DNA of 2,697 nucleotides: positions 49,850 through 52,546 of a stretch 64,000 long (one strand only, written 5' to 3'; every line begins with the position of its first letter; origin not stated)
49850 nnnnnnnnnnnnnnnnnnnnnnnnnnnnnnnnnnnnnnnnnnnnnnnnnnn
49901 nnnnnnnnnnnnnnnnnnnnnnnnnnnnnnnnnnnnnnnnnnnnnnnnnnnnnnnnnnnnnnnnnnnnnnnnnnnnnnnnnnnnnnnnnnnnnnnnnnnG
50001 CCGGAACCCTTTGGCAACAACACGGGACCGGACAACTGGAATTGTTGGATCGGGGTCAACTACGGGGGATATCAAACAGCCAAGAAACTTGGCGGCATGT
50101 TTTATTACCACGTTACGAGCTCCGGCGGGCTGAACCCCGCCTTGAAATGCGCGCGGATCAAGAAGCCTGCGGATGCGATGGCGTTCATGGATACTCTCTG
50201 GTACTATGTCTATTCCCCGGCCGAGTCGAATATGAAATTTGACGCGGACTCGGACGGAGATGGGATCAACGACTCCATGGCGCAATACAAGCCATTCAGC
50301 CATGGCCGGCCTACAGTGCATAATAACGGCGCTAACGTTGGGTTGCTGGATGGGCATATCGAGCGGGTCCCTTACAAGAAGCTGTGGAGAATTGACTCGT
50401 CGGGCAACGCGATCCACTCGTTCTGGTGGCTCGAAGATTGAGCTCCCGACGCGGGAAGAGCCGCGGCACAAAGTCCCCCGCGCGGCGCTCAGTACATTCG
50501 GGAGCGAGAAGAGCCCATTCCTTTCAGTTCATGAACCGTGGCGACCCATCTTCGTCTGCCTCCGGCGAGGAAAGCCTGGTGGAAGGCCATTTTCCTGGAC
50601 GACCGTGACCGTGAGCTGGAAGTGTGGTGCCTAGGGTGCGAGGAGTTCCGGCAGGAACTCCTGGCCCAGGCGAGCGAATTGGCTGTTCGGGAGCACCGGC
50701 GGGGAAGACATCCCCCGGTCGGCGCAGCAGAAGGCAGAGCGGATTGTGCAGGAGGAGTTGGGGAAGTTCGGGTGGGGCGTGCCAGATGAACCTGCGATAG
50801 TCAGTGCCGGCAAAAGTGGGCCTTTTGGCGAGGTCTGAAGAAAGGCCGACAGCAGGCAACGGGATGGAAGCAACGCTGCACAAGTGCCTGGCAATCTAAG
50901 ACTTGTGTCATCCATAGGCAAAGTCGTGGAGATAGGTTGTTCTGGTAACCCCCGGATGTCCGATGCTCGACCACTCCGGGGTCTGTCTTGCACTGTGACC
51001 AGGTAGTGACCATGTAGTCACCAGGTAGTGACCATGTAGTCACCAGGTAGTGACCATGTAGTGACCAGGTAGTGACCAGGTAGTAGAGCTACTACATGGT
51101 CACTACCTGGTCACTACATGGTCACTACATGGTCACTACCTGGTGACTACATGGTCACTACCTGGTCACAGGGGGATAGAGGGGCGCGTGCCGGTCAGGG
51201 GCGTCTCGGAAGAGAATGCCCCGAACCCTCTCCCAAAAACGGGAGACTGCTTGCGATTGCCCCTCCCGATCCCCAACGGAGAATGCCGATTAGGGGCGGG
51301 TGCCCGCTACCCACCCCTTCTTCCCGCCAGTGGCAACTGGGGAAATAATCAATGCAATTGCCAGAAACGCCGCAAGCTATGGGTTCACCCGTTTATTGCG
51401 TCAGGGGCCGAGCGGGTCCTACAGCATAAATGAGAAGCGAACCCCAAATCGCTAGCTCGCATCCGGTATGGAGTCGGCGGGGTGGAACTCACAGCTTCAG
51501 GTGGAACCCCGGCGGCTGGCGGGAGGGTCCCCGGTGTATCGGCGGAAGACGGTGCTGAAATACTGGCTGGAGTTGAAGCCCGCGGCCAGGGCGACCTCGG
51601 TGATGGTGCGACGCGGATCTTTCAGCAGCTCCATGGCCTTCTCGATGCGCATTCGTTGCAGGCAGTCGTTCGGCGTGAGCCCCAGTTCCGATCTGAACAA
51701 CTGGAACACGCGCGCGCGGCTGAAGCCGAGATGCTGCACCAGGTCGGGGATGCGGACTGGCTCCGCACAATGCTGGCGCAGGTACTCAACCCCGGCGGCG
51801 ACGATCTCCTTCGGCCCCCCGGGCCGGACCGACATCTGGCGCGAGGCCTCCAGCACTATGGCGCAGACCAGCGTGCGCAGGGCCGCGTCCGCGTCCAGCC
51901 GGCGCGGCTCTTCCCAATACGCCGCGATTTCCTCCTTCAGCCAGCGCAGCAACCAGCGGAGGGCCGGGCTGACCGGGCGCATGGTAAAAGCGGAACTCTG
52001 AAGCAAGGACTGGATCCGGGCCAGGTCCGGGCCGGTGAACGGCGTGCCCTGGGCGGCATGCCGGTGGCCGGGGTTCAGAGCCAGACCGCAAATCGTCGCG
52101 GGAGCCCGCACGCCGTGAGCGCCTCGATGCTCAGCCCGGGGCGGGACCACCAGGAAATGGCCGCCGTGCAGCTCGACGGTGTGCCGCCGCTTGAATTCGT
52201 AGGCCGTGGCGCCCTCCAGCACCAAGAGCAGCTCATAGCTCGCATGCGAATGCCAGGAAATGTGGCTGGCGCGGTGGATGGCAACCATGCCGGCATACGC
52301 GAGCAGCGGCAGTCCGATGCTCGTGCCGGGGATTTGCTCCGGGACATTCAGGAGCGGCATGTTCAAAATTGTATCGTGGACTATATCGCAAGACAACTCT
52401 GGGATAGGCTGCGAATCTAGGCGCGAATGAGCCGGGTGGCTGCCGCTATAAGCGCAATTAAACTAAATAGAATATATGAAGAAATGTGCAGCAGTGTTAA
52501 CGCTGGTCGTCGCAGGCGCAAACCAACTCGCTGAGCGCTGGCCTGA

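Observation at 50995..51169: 175-bp palindrome assembled from 11-bp units (one helical turn) in the intergenic region upstream of the AraC regulator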

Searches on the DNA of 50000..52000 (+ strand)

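Call 14: search_rna_families(source=window, start=50000, end=52000, threshold=evalue, max_evalue=1)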
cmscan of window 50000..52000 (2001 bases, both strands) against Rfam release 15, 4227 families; matches with E-value up to 1: 14.
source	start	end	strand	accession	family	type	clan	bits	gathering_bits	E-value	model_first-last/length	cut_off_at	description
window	51029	51157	+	RF00905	mir-789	Gene; miRNA;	-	47.4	100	9.2e-08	1-97/97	no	mir-789 microRNA precursor family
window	51040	51146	-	RF00905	mir-789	Gene; miRNA;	-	46.8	100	1.3e-07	1-97/97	no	mir-789 microRNA precursor family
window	51044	51131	+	RF03768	mir-1329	Gene; miRNA;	-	45.2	101.2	2.2e-07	1-85/85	no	mir-1329 microRNA precursor family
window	51044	51131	-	RF03768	mir-1329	Gene; miRNA;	-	45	101.2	2.6e-07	1-85/85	no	mir-1329 microRNA precursor family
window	51055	51120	+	RF01007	mir-624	Gene; miRNA;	-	44.7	100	1.9e-07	1-86/86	no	mir-624 microRNA precursor family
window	51049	51126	+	RF03699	mir-729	Gene; miRNA;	-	43.7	61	4.4e-07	1-87/87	no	mir-729 microRNA precursor family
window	51049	51126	-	RF03699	mir-729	Gene; miRNA;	-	40.7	61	2.8e-06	1-87/87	no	mir-729 microRNA precursor family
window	51051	51124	+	RF00680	mir-224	Gene; miRNA;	-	38.1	70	1e-05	1-81/81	no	mir-224 microRNA precursor family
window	51051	51124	-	RF00680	mir-224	Gene; miRNA;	-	36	70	3.9e-05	1-81/81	no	mir-224 microRNA precursor family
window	51052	51123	+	RF04301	mir-200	Gene; miRNA;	-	29.6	86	0.0011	1-76/76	no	mir-200 microRNA precursor family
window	51052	51123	-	RF04301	mir-200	Gene; miRNA;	-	26.9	86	0.0066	1-76/76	no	mir-200 microRNA precursor family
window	51034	51119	+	RF00051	mir-17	Gene; miRNA;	-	25.5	49.5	0.0043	1-80/80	no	mir-17 microRNA precursor family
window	51055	51120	-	RF00051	mir-17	Gene; miRNA;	-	24.2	49.5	0.011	1-80/80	no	mir-17 microRNA precursor family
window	51044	51142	+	RF03969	mir-622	Gene; miRNA;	-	21.8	86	0.12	1-72/72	no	mir-622 microRNA precursor family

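Call 48: search_dna_similar(query=window:50442-51497:+, collection=plasmids, mode=distant, max_evalue=0.01)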
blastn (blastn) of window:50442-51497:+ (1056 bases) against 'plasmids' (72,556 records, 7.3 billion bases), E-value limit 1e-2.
No match.

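Call 49: search_dna_similar(query=window:50442-51497:+, collection=phages, mode=distant, max_evalue=0.01)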
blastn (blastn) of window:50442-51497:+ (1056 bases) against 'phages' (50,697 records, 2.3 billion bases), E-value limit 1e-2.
No match.

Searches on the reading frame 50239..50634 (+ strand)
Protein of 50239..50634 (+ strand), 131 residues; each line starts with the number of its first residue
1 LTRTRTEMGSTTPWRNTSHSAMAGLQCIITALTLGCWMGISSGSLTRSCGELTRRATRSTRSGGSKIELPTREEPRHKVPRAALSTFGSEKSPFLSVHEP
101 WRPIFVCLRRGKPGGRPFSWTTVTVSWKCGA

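Call 13: search_protein_families(library=pfam, proteins=[window:50239-50634:+], max_evalue=1)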
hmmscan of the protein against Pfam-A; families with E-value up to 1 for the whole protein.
window:50239-50634:+ (131 aa): 1 family
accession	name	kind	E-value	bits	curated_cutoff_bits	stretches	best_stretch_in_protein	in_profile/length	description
PF16101.10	PRIMA1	-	0.15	12.3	38.6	1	25-107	19-100/158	Proline-rich membrane anchor 1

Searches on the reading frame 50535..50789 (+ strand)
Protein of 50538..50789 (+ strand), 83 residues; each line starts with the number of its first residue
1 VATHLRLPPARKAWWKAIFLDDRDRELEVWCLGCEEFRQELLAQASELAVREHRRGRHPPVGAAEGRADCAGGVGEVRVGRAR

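Call 13: search_protein_families(library=pfam, proteins=[window:50538-50789:+], max_evalue=1)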
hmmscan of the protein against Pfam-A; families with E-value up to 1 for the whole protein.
window:50538-50789:+ (83 aa): 1 family
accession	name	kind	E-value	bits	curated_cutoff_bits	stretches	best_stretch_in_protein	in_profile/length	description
PF18658.7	zf-C2H2_12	-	0.019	15.1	27.3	1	13-60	2-46/64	Spin-doc zinc-finger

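Call 40: search_protein_families(library=pfam, proteins=[window:50535-50786:+], max_evalue=10)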
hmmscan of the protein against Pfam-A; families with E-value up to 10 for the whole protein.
seq(84 aa): 1 family
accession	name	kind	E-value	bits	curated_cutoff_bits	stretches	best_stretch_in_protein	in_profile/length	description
PF18658.7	zf-C2H2_12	-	0.019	15.1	27.3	1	14-61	2-46/64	Spin-doc zinc-finger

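Call 88: search_protein_representatives(protein=window:50538-50786:+)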
Query: 83 residues. Proteins with E-value up to 0.001 (for the whole library): 4; up to 1e-10: 0; up to 1e-30: 0. The best 4 are listed.
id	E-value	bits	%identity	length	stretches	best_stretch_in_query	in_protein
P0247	8.6e-06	42.0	70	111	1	17-57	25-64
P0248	1.6e-04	38.0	34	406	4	29-71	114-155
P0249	1.6e-04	38.0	46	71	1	26-81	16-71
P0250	2.9e-04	37.1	79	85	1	29-56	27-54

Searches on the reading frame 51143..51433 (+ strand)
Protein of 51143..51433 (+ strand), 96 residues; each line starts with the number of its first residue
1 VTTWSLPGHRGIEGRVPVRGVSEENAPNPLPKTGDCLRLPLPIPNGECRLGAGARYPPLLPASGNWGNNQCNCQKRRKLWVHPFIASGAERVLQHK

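Call 13: search_protein_families(library=pfam, proteins=[window:51143-51433:+], max_evalue=1)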
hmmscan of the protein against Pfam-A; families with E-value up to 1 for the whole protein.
window:51143-51433:+ (96 aa): 1 family
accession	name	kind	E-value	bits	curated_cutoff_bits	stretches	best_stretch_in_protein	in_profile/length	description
PF10533.14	Plant_zn_clust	-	0.03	14.9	23.5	1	67-81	20-34/49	Plant zinc cluster domain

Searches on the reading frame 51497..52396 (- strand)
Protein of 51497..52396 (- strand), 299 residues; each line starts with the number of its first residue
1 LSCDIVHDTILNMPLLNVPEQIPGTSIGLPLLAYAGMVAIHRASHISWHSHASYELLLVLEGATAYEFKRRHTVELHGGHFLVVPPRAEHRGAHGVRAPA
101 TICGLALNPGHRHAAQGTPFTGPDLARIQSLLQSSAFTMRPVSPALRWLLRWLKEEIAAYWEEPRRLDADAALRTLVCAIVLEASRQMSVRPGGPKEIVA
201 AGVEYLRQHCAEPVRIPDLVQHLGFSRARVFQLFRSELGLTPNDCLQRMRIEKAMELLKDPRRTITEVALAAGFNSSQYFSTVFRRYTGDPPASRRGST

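Call 13: search_protein_families(library=pfam, proteins=[window:51497-52396:-], max_evalue=1)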
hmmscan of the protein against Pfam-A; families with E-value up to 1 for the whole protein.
window:51497-52396:- (299 aa): 7 families
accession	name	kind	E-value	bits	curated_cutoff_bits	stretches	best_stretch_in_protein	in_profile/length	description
PF12833.13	HTH_18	-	1e-19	71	33.6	1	220-294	2-76/80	Helix-turn-helix domain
PF00165.29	HTH_AraC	-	9.4e-14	51.6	26.6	2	262-289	8-34/42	Bacterial regulatory helix-turn-helix proteins, AraC family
PF02311.25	AraC_binding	-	1.2e-06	28.7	21.1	1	42-117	12-86/135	AraC-like ligand binding domain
PF07883.17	Cupin_2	-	1.8e-05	24.8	27.2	1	45-92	10-56/70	Cupin domain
PF03167.25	UDG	-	0.018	15.5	24.3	1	102-223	10-90/141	Uracil DNA glycosylase superfamily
PF00440.29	TetR_N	-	0.14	12.4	24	1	198-236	1-39/47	Bacterial regulatory proteins, tetR family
PF12973.13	Cupin_7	-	0.18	12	27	1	37-93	37-88/105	ChrR Cupin-like domain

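Call 30: find_homologous_proteins(query=window:51500-52360:-, max_evalue=1e-10)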
Query seq(287 aa) (287 aa): 226 proteins with E <= 1e-10 among 6477 candidates; the best 120 are listed.
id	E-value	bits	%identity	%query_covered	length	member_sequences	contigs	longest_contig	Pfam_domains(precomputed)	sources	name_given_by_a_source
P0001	2.3e-167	573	89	100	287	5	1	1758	PF12833.14,PF07883.18,PF02311.26,PF00165.30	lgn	-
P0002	8.1e-151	519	80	100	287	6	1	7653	PF12833.14,PF07883.18,PF02311.26,PF00165.30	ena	-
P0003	1.0e-150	519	80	100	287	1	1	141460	PF12833.14,PF02311.26,PF00165.30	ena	-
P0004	2.4e-150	518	80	99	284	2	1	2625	PF12833.14,PF07883.18,PF02311.26,PF00165.30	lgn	-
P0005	2.4e-149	514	80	99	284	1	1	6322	PF12833.14,PF00165.30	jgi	jgi:AraC-like DNA-binding protein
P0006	2.8e-149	514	79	100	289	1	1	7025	PF12833.14,PF07883.18,PF02311.26,PF00165.30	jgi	jgi:AraC-like DNA-binding protein/mannose-6-phosphate isomerase-like protein (cupin superfamily)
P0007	4.7e-142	490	74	100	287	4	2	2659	PF12833.14,PF07883.18,PF00165.30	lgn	-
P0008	6.3e-133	460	75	98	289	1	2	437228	PF12833.14,PF02311.26,PF00165.30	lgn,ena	-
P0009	4.6e-130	451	72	98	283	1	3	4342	PF12833.14,PF07883.18,PF02311.26,PF00165.30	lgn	-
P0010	9.0e-128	444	71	98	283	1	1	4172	PF12833.14,PF07883.18,PF02311.26,PF00165.30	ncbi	-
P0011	3.3e-97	343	56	96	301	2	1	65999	PF12833.14,PF07883.18,PF02311.26,PF00165.30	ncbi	-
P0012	4.1e-97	343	58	97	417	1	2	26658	PF12833.14,PF07883.18,PF02311.26,PF00165.30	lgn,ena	-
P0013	1.5e-93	331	55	96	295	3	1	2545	PF12833.14,PF02311.26,PF00165.30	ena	-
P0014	1.6e-93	331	55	95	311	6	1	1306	PF12833.14,PF07883.18,PF02311.26,PF00165.30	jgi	jgi:AraC-like DNA-binding protein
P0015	6.4e-93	329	55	97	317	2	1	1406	PF12833.14,PF02311.26,PF00165.30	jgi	jgi:AraC-like DNA-binding protein/mannose-6-phosphate isomerase-like protein (cupin superfamily)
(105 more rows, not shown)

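Call 31: find_encoding_contigs(protein=P0003, flank=6000, max_places=3)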
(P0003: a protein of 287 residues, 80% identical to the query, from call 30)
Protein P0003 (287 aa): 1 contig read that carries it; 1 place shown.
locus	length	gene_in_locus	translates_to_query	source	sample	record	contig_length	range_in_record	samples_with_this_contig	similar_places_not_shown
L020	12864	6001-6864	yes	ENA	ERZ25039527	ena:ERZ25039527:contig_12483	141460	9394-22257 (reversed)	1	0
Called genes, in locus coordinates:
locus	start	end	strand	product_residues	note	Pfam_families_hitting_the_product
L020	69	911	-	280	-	PF07963:N_methyl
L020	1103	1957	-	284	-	PF07963:N_methyl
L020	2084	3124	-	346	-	PF00701:DHDPS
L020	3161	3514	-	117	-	-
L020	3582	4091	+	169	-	-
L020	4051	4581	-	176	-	-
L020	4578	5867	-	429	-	-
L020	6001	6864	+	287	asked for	PF02311:AraC_binding (faint), PF12833:HTH_18, PF00165:HTH_AraC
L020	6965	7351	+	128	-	PF01597:GCV_H, PF00364:Biotin_lipoyl (faint)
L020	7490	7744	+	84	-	PF00462:Glutaredoxin, PF05768:Glrx-like (weak), PF13417:GST_N_3 (weak)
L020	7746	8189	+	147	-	PF16881:LIAS_N, PF04055:Radical_SAM (weak)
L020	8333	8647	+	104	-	-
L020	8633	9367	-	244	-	-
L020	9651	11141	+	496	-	-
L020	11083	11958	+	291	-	PF11721:Malectin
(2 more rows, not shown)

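Call 32: find_encoding_contigs(protein=P0008, flank=6000, max_places=3)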
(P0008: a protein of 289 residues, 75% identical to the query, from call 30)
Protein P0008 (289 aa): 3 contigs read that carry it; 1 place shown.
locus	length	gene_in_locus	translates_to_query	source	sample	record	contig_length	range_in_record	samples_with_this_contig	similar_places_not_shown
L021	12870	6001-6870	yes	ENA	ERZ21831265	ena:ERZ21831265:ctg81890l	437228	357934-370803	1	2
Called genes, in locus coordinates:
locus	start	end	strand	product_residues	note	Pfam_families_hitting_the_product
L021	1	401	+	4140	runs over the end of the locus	PF17957:Big_7, PF13385:Laminin_G_3, PF17957:Big_7, PF00932:LTD, PF08757:CotH, PF00932:LTD, PF13895:Ig_2 (weak), PF13927:Ig_3, +2 more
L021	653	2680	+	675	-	PF07715:Plug, PF00593:TonB_dep_Rec_b-barrel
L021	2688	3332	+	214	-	PF13689:DUF4154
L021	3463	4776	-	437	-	-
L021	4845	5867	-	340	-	-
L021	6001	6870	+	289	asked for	PF02311:AraC_binding (weak), PF12833:HTH_18, PF00165:HTH_AraC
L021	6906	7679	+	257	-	PF01790:LGT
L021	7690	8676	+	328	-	PF01745:IPT (weak), PF01715:IPPT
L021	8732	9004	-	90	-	PF02922:CBM_48, PF16561:AMPK1_CBM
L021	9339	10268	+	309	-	PF00005:ABC_tran, PF13304:AAA_21, PF13732:DrrA1-3_C (weak)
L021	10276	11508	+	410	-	PF12698:ABC2_membrane_3, PF01061:ABC2_membrane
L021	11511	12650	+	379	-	PF12679:ABC2_membrane_2, PF12698:ABC2_membrane_3, PF01061:ABC2_membrane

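Call 33: find_encoding_contigs(protein=P0002, flank=6000, max_places=3)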
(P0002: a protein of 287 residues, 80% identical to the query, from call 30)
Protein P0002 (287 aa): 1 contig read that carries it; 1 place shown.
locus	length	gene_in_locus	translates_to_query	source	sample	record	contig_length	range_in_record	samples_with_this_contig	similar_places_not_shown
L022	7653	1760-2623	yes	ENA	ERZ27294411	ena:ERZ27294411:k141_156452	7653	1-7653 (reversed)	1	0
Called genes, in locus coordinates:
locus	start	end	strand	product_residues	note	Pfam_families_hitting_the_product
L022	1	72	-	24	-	?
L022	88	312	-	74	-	-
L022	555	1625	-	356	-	-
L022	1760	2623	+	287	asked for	PF02311:AraC_binding (weak), PF07883:Cupin_2 (weak), PF12833:HTH_18, PF00165:HTH_AraC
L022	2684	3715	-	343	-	PF00294:PfkB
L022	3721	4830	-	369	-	-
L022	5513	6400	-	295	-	PF00702:Hydrolase, PF13419:HAD_2 (weak)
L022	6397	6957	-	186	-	PF13580:SIS_2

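Call 34: find_encoding_contigs(protein=P0001, flank=6000, max_places=5)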
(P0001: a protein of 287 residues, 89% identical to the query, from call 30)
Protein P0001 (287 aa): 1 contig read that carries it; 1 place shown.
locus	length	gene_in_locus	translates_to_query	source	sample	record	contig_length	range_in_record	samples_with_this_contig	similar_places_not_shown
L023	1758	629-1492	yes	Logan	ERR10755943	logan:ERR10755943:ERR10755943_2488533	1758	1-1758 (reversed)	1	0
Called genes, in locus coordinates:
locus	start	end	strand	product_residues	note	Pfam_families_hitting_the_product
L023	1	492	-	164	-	?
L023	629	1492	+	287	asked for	PF02311:AraC_binding (weak), PF07883:Cupin_2 (weak), PF12833:HTH_18, PF00165:HTH_AraC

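Call 35: find_encoding_contigs(protein=P0006, flank=6000, max_places=3)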
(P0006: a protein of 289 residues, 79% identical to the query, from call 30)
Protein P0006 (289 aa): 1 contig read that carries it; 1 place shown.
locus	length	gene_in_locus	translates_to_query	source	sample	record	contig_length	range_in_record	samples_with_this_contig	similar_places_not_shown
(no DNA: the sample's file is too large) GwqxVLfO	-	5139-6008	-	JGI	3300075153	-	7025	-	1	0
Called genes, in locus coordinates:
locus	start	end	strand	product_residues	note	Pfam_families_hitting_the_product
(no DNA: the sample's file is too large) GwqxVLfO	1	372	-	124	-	?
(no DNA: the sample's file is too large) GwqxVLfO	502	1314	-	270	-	PF07963:N_methyl (weak)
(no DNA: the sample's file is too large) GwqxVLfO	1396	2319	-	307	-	PF00701:DHDPS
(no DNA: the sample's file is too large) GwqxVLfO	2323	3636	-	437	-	-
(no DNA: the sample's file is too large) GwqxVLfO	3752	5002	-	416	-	-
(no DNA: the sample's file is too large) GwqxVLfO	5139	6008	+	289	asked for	PF02311:AraC_binding (faint), PF07883:Cupin_2 (weak), PF12833:HTH_18, PF00165:HTH_AraC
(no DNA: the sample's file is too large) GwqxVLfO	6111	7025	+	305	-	?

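Call 36: find_encoding_contigs(protein=P0005, flank=6000, max_places=3)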
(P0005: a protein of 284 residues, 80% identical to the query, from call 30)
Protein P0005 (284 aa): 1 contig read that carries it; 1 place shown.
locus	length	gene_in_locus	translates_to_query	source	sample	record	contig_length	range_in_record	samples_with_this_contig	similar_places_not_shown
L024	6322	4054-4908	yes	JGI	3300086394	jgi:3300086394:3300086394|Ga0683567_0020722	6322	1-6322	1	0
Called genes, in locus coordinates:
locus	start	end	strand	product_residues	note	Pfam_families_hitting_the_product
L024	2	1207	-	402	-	?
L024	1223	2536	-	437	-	-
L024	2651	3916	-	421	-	-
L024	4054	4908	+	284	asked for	PF12833:HTH_18, PF00165:HTH_AraC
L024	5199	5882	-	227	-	-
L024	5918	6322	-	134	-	?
